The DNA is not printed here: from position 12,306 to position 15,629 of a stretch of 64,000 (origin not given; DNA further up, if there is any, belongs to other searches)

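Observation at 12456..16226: MMPL-like COG4258 exporter fused to a SAM methyltransferase, co-oriented with plsY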

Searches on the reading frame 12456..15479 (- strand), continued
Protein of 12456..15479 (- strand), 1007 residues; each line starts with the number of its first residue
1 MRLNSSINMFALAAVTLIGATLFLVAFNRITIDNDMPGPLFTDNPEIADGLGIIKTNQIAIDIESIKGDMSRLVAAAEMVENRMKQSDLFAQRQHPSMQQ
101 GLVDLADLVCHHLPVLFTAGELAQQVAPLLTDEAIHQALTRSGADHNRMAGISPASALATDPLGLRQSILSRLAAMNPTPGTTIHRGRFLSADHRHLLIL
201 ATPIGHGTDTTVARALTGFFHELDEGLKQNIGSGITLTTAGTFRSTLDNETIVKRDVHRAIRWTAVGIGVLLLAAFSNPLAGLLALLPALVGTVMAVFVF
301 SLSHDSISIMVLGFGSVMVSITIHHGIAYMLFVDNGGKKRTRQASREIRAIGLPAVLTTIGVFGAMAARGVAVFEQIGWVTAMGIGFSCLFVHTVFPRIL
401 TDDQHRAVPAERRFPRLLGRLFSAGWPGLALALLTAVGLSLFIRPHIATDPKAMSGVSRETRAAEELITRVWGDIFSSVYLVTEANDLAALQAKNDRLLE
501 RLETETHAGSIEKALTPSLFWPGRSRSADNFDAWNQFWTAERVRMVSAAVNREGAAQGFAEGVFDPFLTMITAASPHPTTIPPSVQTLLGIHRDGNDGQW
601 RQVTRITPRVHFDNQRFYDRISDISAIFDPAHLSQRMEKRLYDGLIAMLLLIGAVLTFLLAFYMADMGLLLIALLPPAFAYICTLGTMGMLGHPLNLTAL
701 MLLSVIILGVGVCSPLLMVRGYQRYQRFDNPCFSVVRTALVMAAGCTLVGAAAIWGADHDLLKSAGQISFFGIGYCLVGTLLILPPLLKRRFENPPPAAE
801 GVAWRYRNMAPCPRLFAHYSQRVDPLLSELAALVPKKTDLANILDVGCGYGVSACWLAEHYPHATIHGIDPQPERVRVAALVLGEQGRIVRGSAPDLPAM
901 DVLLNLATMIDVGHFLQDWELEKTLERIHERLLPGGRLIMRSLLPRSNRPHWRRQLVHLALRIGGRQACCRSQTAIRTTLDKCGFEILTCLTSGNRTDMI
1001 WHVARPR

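Call 18: search_protein_families(library=pfam, proteins=[L030:13035-13883:+, L002:9214-9948:+, L060:3280-4536:+, L014:6757-7290:+, L019:6182-7702:+, L005:1685-2749:+, L075:4604-5866:+, L002:649-1029:+, L008:945-1226:+, L029:15288-16721:+], max_evalue=0.001)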
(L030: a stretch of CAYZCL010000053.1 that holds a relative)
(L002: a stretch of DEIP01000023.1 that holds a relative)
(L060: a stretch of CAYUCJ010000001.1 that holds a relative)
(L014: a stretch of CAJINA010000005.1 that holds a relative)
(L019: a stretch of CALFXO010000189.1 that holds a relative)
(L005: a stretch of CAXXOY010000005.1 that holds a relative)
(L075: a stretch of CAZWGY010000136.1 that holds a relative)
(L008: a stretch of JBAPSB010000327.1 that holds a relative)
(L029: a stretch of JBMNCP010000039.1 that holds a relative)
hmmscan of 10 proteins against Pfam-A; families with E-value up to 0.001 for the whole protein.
L030:13035-13883:+ (282 aa): 1 family
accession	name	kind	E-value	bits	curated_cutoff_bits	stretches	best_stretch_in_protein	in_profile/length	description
PF01522.26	Polysacc_deac_1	-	1e-25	90.5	23.1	1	68-185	4-120/124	Polysaccharide deacetylase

L002:9214-9948:+ (244 aa): 1 family
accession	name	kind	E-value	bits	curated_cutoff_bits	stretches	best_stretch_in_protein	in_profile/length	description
PF01755.23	Glyco_transf_25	-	3.6e-07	30.7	24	1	62-170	67-199/199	Glycosyltransferase family 25 (LPS biosynthesis protein)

L060:3280-4536:+ (418 aa): 2 families
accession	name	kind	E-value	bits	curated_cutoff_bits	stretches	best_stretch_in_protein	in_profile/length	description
PF00109.32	ketoacyl-synt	-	7.8e-30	104.7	20.8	1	6-254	2-249/252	Beta-ketoacyl synthase, N-terminal domain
PF02801.28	Ketoacyl-synt_C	-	3.5e-25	88.8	20.8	1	267-375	3-118/119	Beta-ketoacyl synthase, C-terminal domain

L014:6757-7290:+ (177 aa): 2 families
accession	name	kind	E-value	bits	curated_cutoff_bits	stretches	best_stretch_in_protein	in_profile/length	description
PF13279.12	4HBT_2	-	1.1e-13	52.1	25.5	1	55-168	4-118/122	Thioesterase-like superfamily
PF03061.28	4HBT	-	1.4e-10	41.8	20.6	1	62-142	3-76/79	Thioesterase superfamily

L019:6182-7702:+ (506 aa): 3 families
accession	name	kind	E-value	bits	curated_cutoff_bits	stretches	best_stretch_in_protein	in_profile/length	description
PF14765.12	PS-DH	-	8.5e-12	45.4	23.7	1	154-277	33-162/166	Polyketide synthase dehydratase N-terminal domain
PF01648.25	ACPS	-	1.2e-07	32.2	25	1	404-467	1-73/111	4'-phosphopantetheinyl transferase superfamily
PF21089.3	PKS_DH_N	-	2.4e-05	24.6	27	1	13-90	20-95/103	Polyketide synthase dehydratase domain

L005:1685-2749:+ (354 aa): 1 family
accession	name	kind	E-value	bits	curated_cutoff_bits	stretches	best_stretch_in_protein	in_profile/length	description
PF04055.27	Radical_SAM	-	3.1e-06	27.9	29.5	1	38-98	3-64/166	Radical SAM superfamily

L075:4604-5866:+ (420 aa): 2 families
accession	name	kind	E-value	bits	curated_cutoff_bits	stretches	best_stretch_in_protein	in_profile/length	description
PF02310.24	B12-binding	-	3e-05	24.3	32.1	1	52-118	49-120/121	B12 binding domain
PF04055.27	Radical_SAM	-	0.00043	20.9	29.5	0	170-309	4-166/166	Radical SAM superfamily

L002:649-1029:+ (126 aa): 2 families
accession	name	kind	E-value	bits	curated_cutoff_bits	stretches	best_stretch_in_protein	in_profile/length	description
PF07977.19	FabA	-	2.7e-09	37.2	23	1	17-98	15-112/138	FabA-like domain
PF22818.2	ApeI-like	-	1.2e-05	26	28.5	1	24-94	14-84/119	ApeI dehydratase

L008:945-1226:+ (93 aa): 1 family
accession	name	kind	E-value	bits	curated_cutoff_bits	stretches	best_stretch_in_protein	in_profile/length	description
PF00550.31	PP-binding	-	7.2e-09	36.2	20.8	1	11-79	3-67/67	Phosphopantetheine attachment site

L029:15288-16721:+ (477 aa): 2 families
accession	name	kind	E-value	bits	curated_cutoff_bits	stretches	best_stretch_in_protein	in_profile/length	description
PF00501.34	AMP-binding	-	9.4e-25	87.6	29.9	1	59-303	43-329/384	AMP-binding enzyme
PF13193.12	AMP-binding_C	-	3.8e-06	28.2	24.5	1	383-452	4-76/76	AMP-binding enzyme C-terminal domain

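Call 28: search_solved_structures(query=A1, max_evalue=0.01, show_alignments=0)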
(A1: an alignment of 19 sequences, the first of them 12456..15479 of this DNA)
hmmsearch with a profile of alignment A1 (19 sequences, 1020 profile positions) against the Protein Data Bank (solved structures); distinct sequences matched with E-value up to 0.01: 49.
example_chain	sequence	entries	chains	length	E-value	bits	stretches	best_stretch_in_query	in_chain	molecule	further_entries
9sm3_A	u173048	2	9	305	4.6e-10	41.3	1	849-1013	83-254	Methyltransferase domain protein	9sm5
5khn_B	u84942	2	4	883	1.2e-09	39.8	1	647-807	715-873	RND transporter | Putative RND superfamily efflux pump membrane protein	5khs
6wu0_B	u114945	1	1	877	2.7e-09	38.7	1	648-805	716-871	Hopanoid biosynthesis associated RND transporter like protein HpnN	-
9sls_A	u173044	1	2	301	8.3e-09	37.1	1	850-1013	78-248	Methyltransferase type 12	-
9sm1_A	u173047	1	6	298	6.9e-08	34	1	852-1015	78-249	Methyltransferase domain protein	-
24ux_A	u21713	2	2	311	7.8e-08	33.9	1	852-1015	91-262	Methyltransferase domain protein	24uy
24uw_A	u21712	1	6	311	9.8e-08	33.5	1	853-1012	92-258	FPP-methyltransferase VbFPPMT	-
8zc8_A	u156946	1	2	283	2.2e-07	32.4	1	854-980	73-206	MitM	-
21zq_A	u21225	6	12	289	2.4e-07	32.3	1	854-980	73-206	MitM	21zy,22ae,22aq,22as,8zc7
9sm0_A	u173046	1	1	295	1e-06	30.2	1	850-1012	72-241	Methyltransferase domain-containing protein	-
3uj6_A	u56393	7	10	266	3.1e-06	28.6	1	852-1001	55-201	Phosphoethanolamine N-methyltransferase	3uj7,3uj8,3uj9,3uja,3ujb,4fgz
3ujd_A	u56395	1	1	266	3.1e-06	28.6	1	852-1001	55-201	Phosphoethanolamine N-methyltransferase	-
1wzn_A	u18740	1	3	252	4.5e-06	28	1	848-952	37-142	SAM-dependent methyltransferase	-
3bus_A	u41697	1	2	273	2e-05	25.9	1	836-953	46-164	Methyltransferase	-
3ujc_A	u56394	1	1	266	2.3e-05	25.7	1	852-1001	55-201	Phosphoethanolamine N-methyltransferase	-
6c5b_A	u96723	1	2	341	0.0048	18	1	852-1007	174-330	Methyltransferase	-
3gwz_A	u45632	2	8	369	0.0058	17.7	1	852-1007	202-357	MmcR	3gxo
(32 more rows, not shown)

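Call 35: predict_structure(alignment_id=A1)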
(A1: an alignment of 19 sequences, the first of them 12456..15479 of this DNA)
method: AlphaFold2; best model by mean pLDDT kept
length: 1007 residues; sequences in the alignment: 19
mean_pLDDT: 81.9   pTM: 0.72
mean pLDDT of the five models: 81.9, 79.1, 77.2, 77.2, 73.2
residues with pLDDT >= 90: 234; 70-90: 625; 50-70: 110; < 50: 38
segments of 3 or more residues with pLDDT < 50: 1-5, 52-56, 93-96, 145-153, 404-411
pLDDT, mean of each block of 10 residues (from residue 1): 57 89 89 65 50 59 88 89 85 55 79 86 90 86 50 57 84 80 79 89 75 89 91 88 82 87 87 77 84 90 83 75 84 63 80 86 80 79 91 85 49 62 81 92 67 69 88 77 89 92 89 88 89 90 90 84 84 69 81 79 85 86 83 70 78 84 84 91 89 69 77 88 88 86 89 86 84 92 90 76 86 87 84 82 92 91 93 91 91 88 92 88 95 93 75 66 72 92 94 83 94
secondary structure, 60 per line:
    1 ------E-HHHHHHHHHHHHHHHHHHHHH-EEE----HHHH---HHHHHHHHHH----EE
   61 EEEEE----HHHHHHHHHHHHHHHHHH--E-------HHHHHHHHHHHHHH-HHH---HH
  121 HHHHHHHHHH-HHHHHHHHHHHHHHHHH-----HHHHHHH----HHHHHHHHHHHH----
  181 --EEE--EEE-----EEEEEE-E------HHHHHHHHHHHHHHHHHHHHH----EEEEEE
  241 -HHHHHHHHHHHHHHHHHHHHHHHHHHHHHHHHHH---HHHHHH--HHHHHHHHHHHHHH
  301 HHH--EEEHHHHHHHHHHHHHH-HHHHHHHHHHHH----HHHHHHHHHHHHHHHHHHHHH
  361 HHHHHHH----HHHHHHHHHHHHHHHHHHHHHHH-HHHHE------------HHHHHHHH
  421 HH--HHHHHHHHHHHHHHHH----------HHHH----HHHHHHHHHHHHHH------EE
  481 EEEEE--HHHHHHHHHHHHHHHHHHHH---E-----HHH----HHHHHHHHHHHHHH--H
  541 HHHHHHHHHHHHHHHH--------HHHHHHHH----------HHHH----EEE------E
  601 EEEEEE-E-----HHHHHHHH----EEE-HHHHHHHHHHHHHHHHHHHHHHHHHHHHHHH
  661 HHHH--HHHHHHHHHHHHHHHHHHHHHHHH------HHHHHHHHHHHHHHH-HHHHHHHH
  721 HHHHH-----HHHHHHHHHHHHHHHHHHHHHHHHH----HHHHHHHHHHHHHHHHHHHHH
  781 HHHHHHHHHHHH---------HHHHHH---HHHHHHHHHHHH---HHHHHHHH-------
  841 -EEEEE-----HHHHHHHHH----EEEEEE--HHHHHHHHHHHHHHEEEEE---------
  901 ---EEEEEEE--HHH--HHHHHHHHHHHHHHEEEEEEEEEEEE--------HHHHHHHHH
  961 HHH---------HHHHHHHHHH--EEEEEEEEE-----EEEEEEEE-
elements in order (helices of 4 or more, strands of 3 or more residues): H9-29 E31-33 H38-41 H45-54 E59-65 H70-87 H98-111 H119-130 H132-148 H154-160 H165-176 E183-185 E188-190 E196-201 H210-230 E235-240 H242-275 H279-284 H287-303 E306-308 H309-322 H324-335 H340-367 H372-394 H396-399 H413-422 H425-440 H451-454 H459-472 E479-485 H488-507 H524-537 H540-556 H565-572 H583-586 E591-593 E600-606 H614-621 E626-628 H630-664 H667-690 H697-711 H713-725 H731-755 H760-792 H802-807 H811-822 H826-833 E842-846 H852-860 E865-870 H873-886 E887-891 E904-910 H918-931 E932-943 H952-963 H973-982 E985-993 E999-1006

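Call 38: fold_search(model_id=the predicted structure, library=pdb)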
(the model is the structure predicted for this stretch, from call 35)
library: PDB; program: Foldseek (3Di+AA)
matches with E <= 10: 1846; with E <= 0.001: 1142
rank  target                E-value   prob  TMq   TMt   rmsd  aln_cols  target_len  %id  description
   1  5khn_A                2.3e-20  1.00  0.51  0.59  12.1       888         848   15  Crystal structures of the Burkholderia multivorans hopanoid transporter HpnN (released 2017-06-14)
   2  5khs_A                2.7e-20  1.00  0.50  0.59  13.5       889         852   16  Crystal structures of the Burkholderia multivorans hopanoid transporter HpnN (released 2017-06-14)
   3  5khn_B                3.2e-19  1.00  0.51  0.60  12.4       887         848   15  Crystal structures of the Burkholderia multivorans hopanoid transporter HpnN (released 2017-06-14)
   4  5khs_B                9.9e-19  1.00  0.52  0.60  13.3       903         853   15  Crystal structures of the Burkholderia multivorans hopanoid transporter HpnN (released 2017-06-14)
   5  6wu0                  1.5e-18  1.00  0.49  0.57  12.4       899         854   16  CryoEM structure of Burkholderia pseudomallei hopanoid biosynthesis-associated RND transporter HpnN (released 2021-02-03)
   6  9u4t_A                4.7e-15  1.00  0.47  0.62  10.5       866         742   12  Cryo-EM map of MSMEG_3496 in complex with AcpM, size exclusion chromatography peak1 (released 2025-12-10)
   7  9mw0_D                5.6e-15  1.00  0.46  0.57   9.2       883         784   13  Bipartite complex of MmpL5-AcpM from Mycolicibacterium smegmatis (released 2025-07-30)
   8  9syj_C                1.2e-14  1.00  0.47  0.63  10.6       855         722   12  Asymmetric hexameric MmpS4-MmpL4 complex from Mycobacterium tuberculosis with "short" coiled-coil domain (released 2026-01-28)
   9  6ajf                  1.2e-14  1.00  0.45  0.50  10.9       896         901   13  Crystal structure of mycolic acid transporter MmpL3 from Mycobacterium smegmatis (released 2018-12-26)
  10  9mvz_D                1.3e-14  1.00  0.47  0.50  18.9      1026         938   12  Tripartite complex of MmpL5-S5-AcpM from Mycolicibacterium smegmatis (released 2025-07-30)
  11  9b43                  1.6e-14  1.00  0.47  0.62  10.3       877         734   12  Mycolicibacterium smegmatis MmpL4 structure (released 2024-10-02)
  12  9syj_B                2.0e-14  1.00  0.48  0.59  12.2       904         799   12  Asymmetric hexameric MmpS4-MmpL4 complex from Mycobacterium tuberculosis with "short" coiled-coil domain (released 2026-01-28)
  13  9syj_A                2.6e-14  1.00  0.47  0.58   9.9       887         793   13  Asymmetric hexameric MmpS4-MmpL4 complex from Mycobacterium tuberculosis with "short" coiled-coil domain (released 2026-01-28)
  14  9gi0_B                3.4e-14  1.00  0.46  0.62  10.5       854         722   12  Truncated MmpL4 in detergent (released 2025-02-19)
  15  8v1g                  4.0e-14  1.00  0.46  0.47  14.5      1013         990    9  plasmodium falciparum Niemann-Pick type C1-related protein bound with MMV009108 (released 2024-11-20)
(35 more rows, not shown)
